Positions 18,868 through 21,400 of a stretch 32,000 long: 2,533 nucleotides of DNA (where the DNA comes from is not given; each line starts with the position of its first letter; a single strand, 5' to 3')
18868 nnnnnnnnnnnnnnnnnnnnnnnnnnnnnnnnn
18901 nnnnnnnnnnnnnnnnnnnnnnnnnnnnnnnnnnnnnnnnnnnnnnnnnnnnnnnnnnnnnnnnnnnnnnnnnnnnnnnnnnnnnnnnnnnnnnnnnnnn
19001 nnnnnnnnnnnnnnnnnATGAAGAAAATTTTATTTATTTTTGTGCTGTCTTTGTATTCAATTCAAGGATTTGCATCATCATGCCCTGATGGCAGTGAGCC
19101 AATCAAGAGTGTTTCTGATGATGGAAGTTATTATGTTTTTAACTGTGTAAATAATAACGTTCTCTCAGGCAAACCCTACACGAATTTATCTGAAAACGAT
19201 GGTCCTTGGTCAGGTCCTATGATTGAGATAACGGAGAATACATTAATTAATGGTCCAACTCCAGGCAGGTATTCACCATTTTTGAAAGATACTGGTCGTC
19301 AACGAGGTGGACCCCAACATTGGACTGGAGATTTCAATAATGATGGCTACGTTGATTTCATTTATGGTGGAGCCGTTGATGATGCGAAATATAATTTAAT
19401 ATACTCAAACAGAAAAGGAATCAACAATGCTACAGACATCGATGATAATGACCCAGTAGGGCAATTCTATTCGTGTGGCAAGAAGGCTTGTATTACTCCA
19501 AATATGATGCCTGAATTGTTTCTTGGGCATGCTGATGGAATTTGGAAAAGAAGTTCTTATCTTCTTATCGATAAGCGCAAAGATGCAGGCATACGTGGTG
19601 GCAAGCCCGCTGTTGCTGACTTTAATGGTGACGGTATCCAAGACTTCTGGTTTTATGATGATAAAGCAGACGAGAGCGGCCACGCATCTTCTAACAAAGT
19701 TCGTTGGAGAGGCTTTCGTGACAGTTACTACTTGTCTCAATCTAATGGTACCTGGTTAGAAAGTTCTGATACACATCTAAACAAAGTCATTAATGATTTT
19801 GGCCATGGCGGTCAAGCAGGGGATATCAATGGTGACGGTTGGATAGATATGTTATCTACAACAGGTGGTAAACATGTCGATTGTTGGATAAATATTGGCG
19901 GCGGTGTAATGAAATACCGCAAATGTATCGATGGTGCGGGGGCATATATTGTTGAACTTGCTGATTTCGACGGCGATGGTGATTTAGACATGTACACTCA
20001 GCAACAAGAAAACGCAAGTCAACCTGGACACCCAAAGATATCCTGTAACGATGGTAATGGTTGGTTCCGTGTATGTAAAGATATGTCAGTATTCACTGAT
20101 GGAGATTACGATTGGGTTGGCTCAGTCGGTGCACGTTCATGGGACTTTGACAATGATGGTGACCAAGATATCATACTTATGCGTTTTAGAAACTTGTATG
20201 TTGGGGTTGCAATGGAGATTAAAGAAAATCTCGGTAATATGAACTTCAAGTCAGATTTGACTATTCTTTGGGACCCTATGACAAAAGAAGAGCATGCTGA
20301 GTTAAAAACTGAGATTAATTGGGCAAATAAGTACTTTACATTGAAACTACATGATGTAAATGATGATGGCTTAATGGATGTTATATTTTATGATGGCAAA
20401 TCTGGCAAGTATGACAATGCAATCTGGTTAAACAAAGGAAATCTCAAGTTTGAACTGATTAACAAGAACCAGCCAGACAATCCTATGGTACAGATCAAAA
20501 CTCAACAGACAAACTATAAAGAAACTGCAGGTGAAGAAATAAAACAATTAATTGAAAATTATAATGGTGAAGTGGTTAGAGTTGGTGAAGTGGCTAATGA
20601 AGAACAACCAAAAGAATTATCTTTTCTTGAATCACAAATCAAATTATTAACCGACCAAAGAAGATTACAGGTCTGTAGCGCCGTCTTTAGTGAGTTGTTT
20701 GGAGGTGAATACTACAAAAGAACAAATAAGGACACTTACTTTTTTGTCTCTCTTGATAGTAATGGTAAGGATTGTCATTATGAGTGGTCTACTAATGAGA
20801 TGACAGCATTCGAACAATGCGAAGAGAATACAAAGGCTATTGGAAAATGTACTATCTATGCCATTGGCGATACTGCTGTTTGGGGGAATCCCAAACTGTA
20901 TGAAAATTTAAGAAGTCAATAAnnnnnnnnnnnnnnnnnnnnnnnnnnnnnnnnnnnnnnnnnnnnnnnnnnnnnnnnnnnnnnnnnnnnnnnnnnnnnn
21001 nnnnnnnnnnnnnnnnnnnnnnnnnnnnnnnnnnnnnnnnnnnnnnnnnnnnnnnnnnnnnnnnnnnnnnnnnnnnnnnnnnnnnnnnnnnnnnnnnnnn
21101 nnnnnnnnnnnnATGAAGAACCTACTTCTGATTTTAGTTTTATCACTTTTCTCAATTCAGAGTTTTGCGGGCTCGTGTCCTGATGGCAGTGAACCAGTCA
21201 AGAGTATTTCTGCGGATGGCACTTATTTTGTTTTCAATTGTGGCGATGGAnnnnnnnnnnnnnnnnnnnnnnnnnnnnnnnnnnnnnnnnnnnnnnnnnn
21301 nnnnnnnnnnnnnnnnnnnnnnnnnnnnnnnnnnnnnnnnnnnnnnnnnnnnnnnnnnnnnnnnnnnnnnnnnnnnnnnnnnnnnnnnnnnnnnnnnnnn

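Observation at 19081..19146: Conserved C-x20-C tag (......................) directly after the signal peptide in six of seven array proteins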

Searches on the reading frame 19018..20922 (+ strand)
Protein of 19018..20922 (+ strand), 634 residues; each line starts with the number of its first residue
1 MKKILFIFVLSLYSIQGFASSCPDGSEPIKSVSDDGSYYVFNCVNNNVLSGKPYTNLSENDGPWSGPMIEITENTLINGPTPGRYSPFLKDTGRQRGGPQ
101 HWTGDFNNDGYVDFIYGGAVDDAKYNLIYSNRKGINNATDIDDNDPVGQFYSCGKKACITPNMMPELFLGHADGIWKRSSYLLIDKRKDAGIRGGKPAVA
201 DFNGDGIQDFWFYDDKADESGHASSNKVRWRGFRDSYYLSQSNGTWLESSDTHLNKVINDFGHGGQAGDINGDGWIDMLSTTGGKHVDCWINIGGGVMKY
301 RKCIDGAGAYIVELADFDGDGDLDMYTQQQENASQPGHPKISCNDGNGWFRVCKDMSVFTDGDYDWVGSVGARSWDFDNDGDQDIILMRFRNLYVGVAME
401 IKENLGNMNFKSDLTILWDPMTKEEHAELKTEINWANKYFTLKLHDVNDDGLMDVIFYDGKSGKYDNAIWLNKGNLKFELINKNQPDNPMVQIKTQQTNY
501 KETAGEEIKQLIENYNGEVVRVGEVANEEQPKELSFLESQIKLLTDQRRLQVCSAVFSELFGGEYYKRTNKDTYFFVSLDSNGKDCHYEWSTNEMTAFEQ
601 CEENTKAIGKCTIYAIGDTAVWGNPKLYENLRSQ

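Call 10: search_protein_families(library=pfam, proteins=[window:19018-20922:+], max_evalue=0.01)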
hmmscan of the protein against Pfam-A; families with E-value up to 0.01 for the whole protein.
window:19018-20922:+ (634 aa): 2 families
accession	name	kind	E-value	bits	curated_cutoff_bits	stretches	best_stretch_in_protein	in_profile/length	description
PF13517.12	FG-GAP_3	-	1.4e-16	61.2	26.9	3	269-326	1-60/61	FG-GAP-like repeat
PF01839.29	FG-GAP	-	2.4e-05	24.5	22.1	0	197-209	5-17/37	FG-GAP repeat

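Call 11: search_protein_families(library=ncbifam, proteins=[window:19018-20922:+], max_evalue=0.01)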
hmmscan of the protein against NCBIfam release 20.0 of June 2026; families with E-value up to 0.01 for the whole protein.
window:19018-20922:+ (634 aa): 1 family
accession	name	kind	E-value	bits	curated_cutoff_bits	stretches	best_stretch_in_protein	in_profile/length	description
NF047539.1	XAC2610_fam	domain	6.7e-06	26.5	35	0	443-496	2-57/89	XAC2610-related protein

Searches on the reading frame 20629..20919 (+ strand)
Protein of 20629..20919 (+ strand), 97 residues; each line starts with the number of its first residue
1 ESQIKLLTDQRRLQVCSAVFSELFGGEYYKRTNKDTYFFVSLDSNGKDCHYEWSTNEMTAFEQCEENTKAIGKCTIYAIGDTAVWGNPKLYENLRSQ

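Call 71: search_protein_families(library=pfam, proteins=[window:20629-20919:+], max_evalue=1)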
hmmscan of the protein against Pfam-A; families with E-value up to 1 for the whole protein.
seq(97 aa): 1 family
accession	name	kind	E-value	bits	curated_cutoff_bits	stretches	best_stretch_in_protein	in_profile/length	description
PF16457.11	PH_12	-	0.052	14.4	27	1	30-71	22-63/131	Pleckstrin homology domain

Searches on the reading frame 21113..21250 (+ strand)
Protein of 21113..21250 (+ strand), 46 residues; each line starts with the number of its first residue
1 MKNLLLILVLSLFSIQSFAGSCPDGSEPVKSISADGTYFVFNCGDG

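Call 14: find_homologous_proteins(query=A1, max_evalue=10)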
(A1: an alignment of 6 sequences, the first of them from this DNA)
Query A1 (6 sequences) (46 aa, profile of the alignment): 198 proteins with E <= 10 among 403 candidates; the best 120 are listed.
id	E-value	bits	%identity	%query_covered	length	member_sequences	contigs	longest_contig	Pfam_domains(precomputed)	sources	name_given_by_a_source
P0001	8.5e-28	114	80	100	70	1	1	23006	-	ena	-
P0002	2.2e-27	112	93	96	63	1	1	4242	-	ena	-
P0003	2.3e-27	112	98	96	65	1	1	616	-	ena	-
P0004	2.9e-27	112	83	100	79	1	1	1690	-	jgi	-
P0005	3.0e-27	112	96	61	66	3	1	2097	-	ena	-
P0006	3.9e-27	112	80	96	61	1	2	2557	-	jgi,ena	jgi:hypothetical protein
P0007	6.4e-27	111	84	96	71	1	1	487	-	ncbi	-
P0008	1.2e-26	110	89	98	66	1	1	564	-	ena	-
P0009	1.2e-26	110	82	96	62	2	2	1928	-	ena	-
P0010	1.3e-26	110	80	96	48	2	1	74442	-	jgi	jgi:hypothetical protein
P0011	1.6e-26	110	89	96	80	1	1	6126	-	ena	-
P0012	1.6e-26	110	77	93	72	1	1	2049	-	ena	-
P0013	1.8e-26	109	86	61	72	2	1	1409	-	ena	-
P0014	2.3e-26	109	84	96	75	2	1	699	-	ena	-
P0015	2.7e-26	109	91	100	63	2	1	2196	-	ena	-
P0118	1.2e-21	94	69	98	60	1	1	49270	-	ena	-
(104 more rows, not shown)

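Call 20: find_related_loci(query=A1, collection=genome_contigs, flank=3000)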
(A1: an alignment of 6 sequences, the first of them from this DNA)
Query A1 (46 aa) in genome_contigs; peptide patterns used: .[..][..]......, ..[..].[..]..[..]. (x = any residue, [..] = any of these).
96 stretches matched a pattern; 45 encode a relative of the query (tblastn E <= 1e-3); 45 distinct loci.
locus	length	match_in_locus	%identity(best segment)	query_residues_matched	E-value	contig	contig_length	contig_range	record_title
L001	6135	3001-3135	76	1-45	1e-22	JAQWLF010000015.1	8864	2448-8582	MAG: Candidatus Thioglobus sp. isolate cluster2_bin.119 k141_2518617, whole genome shotgun sequence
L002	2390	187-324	76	1-46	1e-21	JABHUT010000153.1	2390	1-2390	MAG: Alphaproteobacteria bacterium isolate SI039_bin91 k141_1223037, whole genome shotgun sequence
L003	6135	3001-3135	71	1-45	5e-21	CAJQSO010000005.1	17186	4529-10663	MAG: uncultured SUP05 cluster bacterium isolate RIS_SAG_37 genome assembly, contig: c_000000002950, whole genome shotgun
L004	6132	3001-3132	70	1-44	4e-20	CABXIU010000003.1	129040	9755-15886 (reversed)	MAG: uncultured gamma proteobacterium genome assembly, contig: AG-319-D09_NODE_3, whole genome shotgun sequence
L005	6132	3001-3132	75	1-44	1e-19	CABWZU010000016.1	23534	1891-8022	MAG: uncultured gamma proteobacterium genome assembly, contig: AG-313-C17_NODE_16, whole genome shotgun sequence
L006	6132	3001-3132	91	1-44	5e-19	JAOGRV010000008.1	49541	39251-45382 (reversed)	Candidatus Pseudothioglobus singularis isolate AH-700-L02 AH-700-L02_NODE_8, whole genome shotgun sequence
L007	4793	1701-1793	94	16-46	9e-19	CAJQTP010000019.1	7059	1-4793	MAG: uncultured SUP05 cluster bacterium isolate RIS_SAG_63 genome assembly, contig: c_000000004209, whole genome shotgun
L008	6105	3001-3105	83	12-46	1e-18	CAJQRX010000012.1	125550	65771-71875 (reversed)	MAG: uncultured SUP05 cluster bacterium isolate RIS_SAG_20 genome assembly, contig: c_000000001619, whole genome shotgun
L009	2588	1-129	93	1-43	2e-18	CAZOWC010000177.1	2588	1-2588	MAG TPA_asm: uncultured Flavobacteriaceae bacterium isolate binchicken_co285_22 genome assembly, contig: NODE_30724_leng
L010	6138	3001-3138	83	1-46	3e-18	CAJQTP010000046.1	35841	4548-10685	MAG: uncultured SUP05 cluster bacterium isolate RIS_SAG_63 genome assembly, contig: c_000000004182, whole genome shotgun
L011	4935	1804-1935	82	1-44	3e-17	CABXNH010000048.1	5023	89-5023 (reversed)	MAG: uncultured gamma proteobacterium genome assembly, contig: AG-319-K19_NODE_48, whole genome shotgun sequence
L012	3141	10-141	80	1-44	4e-17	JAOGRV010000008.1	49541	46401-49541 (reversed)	Candidatus Pseudothioglobus singularis isolate AH-700-L02 AH-700-L02_NODE_8, whole genome shotgun sequence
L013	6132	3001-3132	80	1-44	5e-17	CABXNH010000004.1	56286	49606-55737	MAG: uncultured gamma proteobacterium genome assembly, contig: AG-319-K19_NODE_4, whole genome shotgun sequence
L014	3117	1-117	72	6-44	9e-17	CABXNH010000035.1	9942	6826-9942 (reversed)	MAG: uncultured gamma proteobacterium genome assembly, contig: AG-319-K19_NODE_35, whole genome shotgun sequence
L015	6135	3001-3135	78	1-45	9e-17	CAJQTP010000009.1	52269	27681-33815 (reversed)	MAG: uncultured SUP05 cluster bacterium isolate RIS_SAG_63 genome assembly, contig: c_000000004180, whole genome shotgun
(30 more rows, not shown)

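Call 22: search_protein_representatives(alignment_id=A1)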
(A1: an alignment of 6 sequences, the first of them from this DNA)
Query: 6 sequences, 46 profile positions. Proteins with E-value up to 0.001 (for the whole library): 260; up to 1e-10: 206; up to 1e-30: 0. The best 150 are listed.
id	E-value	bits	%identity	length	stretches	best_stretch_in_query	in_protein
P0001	2.7e-28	113.6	-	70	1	1-46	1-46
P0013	5.8e-27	109.3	-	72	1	1-45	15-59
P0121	6.4e-27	109.2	-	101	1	1-45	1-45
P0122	8.4e-27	108.8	-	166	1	1-46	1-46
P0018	1.1e-26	108.4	-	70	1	1-45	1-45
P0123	1.6e-26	108.0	-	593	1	1-45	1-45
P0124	1.6e-26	108.0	-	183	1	1-45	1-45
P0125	1.7e-26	107.9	-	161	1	1-45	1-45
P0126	2.2e-26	107.5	-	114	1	1-45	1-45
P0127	2.3e-26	107.4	-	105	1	1-46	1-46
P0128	2.7e-26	107.2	-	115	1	1-46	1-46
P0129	2.8e-26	107.2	-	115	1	1-45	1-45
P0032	6.3e-26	106.0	-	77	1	1-45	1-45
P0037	9.6e-26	105.4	-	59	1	1-45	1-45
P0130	9.8e-26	105.4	-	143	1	1-45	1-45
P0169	8.7e-24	99.2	-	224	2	1-45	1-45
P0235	3.0e-20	87.9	-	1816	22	22-45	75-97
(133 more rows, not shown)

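Call 31: search_protein_families(library=pfam, alignment_id=A3, max_evalue=0.001)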
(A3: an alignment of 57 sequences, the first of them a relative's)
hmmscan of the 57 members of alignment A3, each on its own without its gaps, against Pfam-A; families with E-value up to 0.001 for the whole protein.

A. member 1, P0123 (593 aa): 0 families

B. families by the number of members that match (of 57 scanned): 27 families (the first 25 are shown)
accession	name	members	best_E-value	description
PF13517.12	FG-GAP_3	10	2.7e-27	FG-GAP-like repeat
PF14099.13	Polysacc_lyase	9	2.1e-31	Polysaccharide lyase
PF08238.18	Sel1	6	3e-23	Sel1 repeat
PF01839.29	FG-GAP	6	4e-10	FG-GAP repeat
PF05426.18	Alginate_lyase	5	5.9e-13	Alginate lyase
PF09851.14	SHOCT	4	4.5e-07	Short C-terminal domain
PF07719.23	TPR_2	3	5.3e-07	Tetratricopeptide repeat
PF00565.23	SNase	2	6e-07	Staphylococcal nuclease homologue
PF13181.12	TPR_8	2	8.1e-05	Tetratricopeptide repeat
PF12946.13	EGF_MSP1_1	2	0.0001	MSP1 EGF domain 1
PF20612.3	SHOCT_2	2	0.0005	SHOCT domain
PF13402.12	Peptidase_M60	1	8.8e-59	Peptidase M60, enhancin and enhancin-like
PF13365.12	Trypsin_2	1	1.6e-26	Trypsin-like peptidase domain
PF00150.24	Cellulase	1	6.7e-22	Cellulase (glycosyl hydrolase family 5)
PF17291.7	M60-like_N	1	2e-16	N-terminal domain of M60-like peptidases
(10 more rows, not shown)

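Call 46: find_related_loci(query=A1, collection=viral_contigs, flank=5000)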
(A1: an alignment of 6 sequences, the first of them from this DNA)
Query A1 (46 aa) in viral_contigs; peptide patterns used: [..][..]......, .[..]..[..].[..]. (x = any residue, [..] = any of these).
46 stretches matched a pattern; 3 encode a relative of the query (tblastn E <= 1e-3); 3 distinct loci.
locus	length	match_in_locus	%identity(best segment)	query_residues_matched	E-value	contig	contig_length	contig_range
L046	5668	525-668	56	1-44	9e-14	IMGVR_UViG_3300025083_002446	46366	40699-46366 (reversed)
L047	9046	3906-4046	48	1-43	2e-11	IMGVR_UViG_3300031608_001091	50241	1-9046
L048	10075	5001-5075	64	19-43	6e-10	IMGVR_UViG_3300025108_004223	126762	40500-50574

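Call 49: find_encoding_contigs(protein=P0010, flank=10000, max_places=2)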
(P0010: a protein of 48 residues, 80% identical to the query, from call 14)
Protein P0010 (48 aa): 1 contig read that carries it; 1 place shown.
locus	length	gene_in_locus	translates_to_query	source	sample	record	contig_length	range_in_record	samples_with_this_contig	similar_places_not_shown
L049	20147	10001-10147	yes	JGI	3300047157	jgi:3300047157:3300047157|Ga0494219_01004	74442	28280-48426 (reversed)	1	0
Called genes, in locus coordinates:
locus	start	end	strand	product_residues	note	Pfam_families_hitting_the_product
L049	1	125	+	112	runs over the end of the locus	PF02033:RBFA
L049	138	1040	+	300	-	PF01509:TruB_N, PF16198:TruB_C_2, PF09157:TruB-C_2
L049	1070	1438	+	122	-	PF02844:GARS_N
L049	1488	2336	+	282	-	PF01071:GARS_A, PF02843:GARS_C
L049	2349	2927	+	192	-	PF01351:RNase_HII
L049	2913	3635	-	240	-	PF04972:BON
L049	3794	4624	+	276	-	PF00590:TP_methylase, PF23016:RsmI_C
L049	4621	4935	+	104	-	PF01257:2Fe-2S_thioredx (weak)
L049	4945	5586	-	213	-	PF00657:Lipase_GDSL, PF13472:Lipase_GDSL_2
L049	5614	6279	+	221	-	PF02463:SMC_N (faint), PF00005:ABC_tran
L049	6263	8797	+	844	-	PF12704:MacB_PCD (faint), PF02687:FtsX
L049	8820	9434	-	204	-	PF01121:CoaE, PF13238:AAA_18 (faint)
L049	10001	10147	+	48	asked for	-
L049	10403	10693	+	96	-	-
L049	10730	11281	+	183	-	-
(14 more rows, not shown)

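Call 50: find_encoding_contigs(protein=P0118, flank=10000, max_places=2)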
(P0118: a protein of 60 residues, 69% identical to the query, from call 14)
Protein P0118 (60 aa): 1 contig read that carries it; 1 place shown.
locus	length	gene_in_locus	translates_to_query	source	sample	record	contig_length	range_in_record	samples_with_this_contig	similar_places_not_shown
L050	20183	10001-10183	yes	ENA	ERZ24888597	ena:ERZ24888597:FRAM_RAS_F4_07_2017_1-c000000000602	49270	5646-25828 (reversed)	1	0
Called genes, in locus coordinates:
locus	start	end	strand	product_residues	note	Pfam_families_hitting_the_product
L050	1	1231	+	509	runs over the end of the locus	PF00171:Aldedh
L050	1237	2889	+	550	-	PF00732:GMC_oxred_N, PF00890:FAD_binding_2 (faint), PF05199:GMC_oxred_C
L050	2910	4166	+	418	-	PF02515:CoA_transf_3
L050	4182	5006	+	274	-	PF00378:ECH_1, PF16113:ECH_2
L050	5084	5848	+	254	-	PF03972:MmgE_PrpD_N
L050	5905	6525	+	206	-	PF19305:MmgE_PrpD_C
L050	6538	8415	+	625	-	PF16177:ACAS_N, PF00501:AMP-binding, PF13193:AMP-binding_C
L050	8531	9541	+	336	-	PF08240:ADH_N, PF00107:ADH_zinc_N, PF13602:ADH_zinc_N_2 (weak)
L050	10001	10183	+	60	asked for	-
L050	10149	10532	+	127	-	-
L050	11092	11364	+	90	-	PF09851:SHOCT (weak)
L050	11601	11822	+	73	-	-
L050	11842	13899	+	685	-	-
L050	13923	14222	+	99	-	-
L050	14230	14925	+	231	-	-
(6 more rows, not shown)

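Call 69: find_encoding_contigs(protein=P0169, flank=1500, max_places=2)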
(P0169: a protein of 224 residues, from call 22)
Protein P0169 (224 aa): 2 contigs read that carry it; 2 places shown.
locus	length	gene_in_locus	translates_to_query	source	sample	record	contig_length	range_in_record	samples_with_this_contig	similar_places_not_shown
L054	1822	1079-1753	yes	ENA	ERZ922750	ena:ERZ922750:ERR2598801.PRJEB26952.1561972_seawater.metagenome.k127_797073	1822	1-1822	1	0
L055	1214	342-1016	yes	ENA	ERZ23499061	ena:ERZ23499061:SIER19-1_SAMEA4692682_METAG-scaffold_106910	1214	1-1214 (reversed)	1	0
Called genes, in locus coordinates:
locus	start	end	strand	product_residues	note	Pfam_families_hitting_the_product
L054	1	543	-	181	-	?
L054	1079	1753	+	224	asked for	-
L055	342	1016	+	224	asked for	-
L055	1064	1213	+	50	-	?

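Call 72: search_protein_families(library=pfam, proteins=[P0235], max_evalue=0.1)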
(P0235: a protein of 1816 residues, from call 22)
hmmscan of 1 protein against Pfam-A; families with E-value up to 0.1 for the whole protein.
P0235 (1816 aa): 6 families
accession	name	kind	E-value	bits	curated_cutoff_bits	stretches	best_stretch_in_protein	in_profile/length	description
PF02393.21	US22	-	1.1e-19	71.1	35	0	1007-1027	84-105/124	US22 like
PF23560.1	GBD_Hemicentin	-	1.9e-12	47.4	27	0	923-961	34-72/100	Hemicentin galactose-binding domain-like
PF03273.18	Baculo_gp64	-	3.3e-05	23.2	27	0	744-787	458-500/534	Baculovirus gp64 envelope glycoprotein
PF19102.7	DUF5789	-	0.0013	19.1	21.7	0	69-82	28-41/75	Family of unknown function (DUF5789)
PF18690.6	DUF5639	-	0.0015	19.1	25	0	562-606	38-81/81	Family of unknown function (DUF5639)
PF18200.7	Big_11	-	0.035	14.5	25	0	996-1041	34-79/87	Bacterial Ig-like domain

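Call 76: search_protein_families(library=pfam, proteins=[L047:775-2184:-, L047:2139-3470:+, L047:5295-6188:-, L047:6185-6985:-, L047:6973-7719:-, L048:649-1503:+, L048:2522-3532:+, L048:3595-4860:+, L048:7136-7717:+, L048:1448-2020:+], max_evalue=0.001)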
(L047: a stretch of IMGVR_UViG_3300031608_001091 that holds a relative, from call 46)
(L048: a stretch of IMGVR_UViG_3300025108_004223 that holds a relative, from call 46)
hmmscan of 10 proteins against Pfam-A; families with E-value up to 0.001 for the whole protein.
L047:775-2184:- (469 aa): 0 families

L047:2139-3470:+ (443 aa): 5 families
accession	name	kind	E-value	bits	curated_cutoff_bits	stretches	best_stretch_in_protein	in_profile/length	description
PF03721.20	UDPG_MGDP_dh_N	-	2.1e-19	70.3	27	2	69-193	61-182/187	UDP-glucose/GDP-mannose dehydrogenase family, NAD binding domain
PF00984.24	UDPG_MGDP_dh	-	9.1e-17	61.4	25.4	1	219-310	2-90/94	UDP-glucose/GDP-mannose dehydrogenase family, central domain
PF03446.21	NAD_binding_2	-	1.7e-08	35.1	21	1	35-97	1-68/161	NAD binding domain of 6-phosphogluconate dehydrogenase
PF03720.21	UDPG_MGDP_dh_C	-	2.2e-05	25.2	30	0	336-380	2-46/103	UDP-glucose/GDP-mannose dehydrogenase family, UDP binding domain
PF03807.23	F420_oxidored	-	3.5e-05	24.8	21.6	1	35-96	1-71/94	NADP oxidoreductase coenzyme F420-dependent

L047:5295-6188:- (297 aa): 7 families
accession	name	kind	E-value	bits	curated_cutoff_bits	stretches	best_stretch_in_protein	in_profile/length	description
PF01370.27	Epimerase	-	1.4e-40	139.7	20.9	1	3-231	1-239/240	NAD dependent epimerase/dehydratase family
PF16363.11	GDP_Man_Dehyd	-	1.2e-22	81.3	27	1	4-245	1-261/332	GDP-mannose 4,6 dehydratase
PF04321.23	RmlD_sub_bind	-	1.1e-15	58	27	1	1-254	1-235/287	RmlD substrate binding domain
PF02719.21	Polysacc_synt_2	-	1.4e-10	41.3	20.2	1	146-254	140-251/293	Polysaccharide biosynthesis protein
PF01073.25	3Beta_HSD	-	8.5e-09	35.3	22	1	4-214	1-222/280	3-beta hydroxysteroid dehydrogenase/isomerase family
PF07993.18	NAD_binding_4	-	2.1e-07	30.8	20.1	1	58-176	87-209/258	Male sterility protein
PF00056.29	Ldh_1_N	-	0.00011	22.7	27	1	1-52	1-53/141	lactate/malate dehydrogenase, NAD binding domain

L047:6185-6985:- (266 aa): 2 families
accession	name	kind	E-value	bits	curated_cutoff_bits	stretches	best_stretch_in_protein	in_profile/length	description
PF00984.24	UDPG_MGDP_dh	-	5.8e-18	65.2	25.4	1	160-254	2-93/94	UDP-glucose/GDP-mannose dehydrogenase family, central domain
PF03721.20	UDPG_MGDP_dh_N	-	1.5e-17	64.3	27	1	42-135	72-177/187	UDP-glucose/GDP-mannose dehydrogenase family, NAD binding domain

L047:6973-7719:- (248 aa): 0 families

L048:649-1503:+ (284 aa): 1 family
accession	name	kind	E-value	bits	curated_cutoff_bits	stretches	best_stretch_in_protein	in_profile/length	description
PF00303.24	Thymidylat_synt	-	5.1e-97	324.6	24.3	1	2-284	1-266/266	Thymidylate synthase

L048:2522-3532:+ (336 aa): 1 family
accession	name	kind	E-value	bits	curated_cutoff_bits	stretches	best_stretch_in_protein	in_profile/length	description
PF04055.27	Radical_SAM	-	1.1e-10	42.4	29.5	1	18-172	1-149/166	Radical SAM superfamily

L048:3595-4860:+ (421 aa): 4 families
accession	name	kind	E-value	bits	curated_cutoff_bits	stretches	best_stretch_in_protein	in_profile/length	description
PF13365.12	Trypsin_2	-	2.2e-23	84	27.6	1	104-249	1-144/144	Trypsin-like peptidase domain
PF00089.32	Trypsin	-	1.2e-08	35.5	20.6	1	105-253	28-198/220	Trypsin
PF17820.7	PDZ_6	-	0.00013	22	27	1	348-389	13-53/54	PDZ domain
PF13180.12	PDZ_2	-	0.0003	21.5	27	0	349-399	28-78/80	PDZ domain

L048:7136-7717:+ (193 aa): 1 family
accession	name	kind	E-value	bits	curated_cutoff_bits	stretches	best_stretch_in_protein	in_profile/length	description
PF01832.25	Glucosaminidase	-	4e-15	57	30.2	1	62-184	11-119/123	Mannosyl-glycoprotein endo-beta-N-acetylglucosaminidase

L048:1448-2020:+ (190 aa): 1 family
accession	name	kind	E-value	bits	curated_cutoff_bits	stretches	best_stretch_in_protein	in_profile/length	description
PF00156.33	Pribosyltran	-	8.1e-20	71.2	26.3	1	27-177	8-157/158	Phosphoribosyl transferase domain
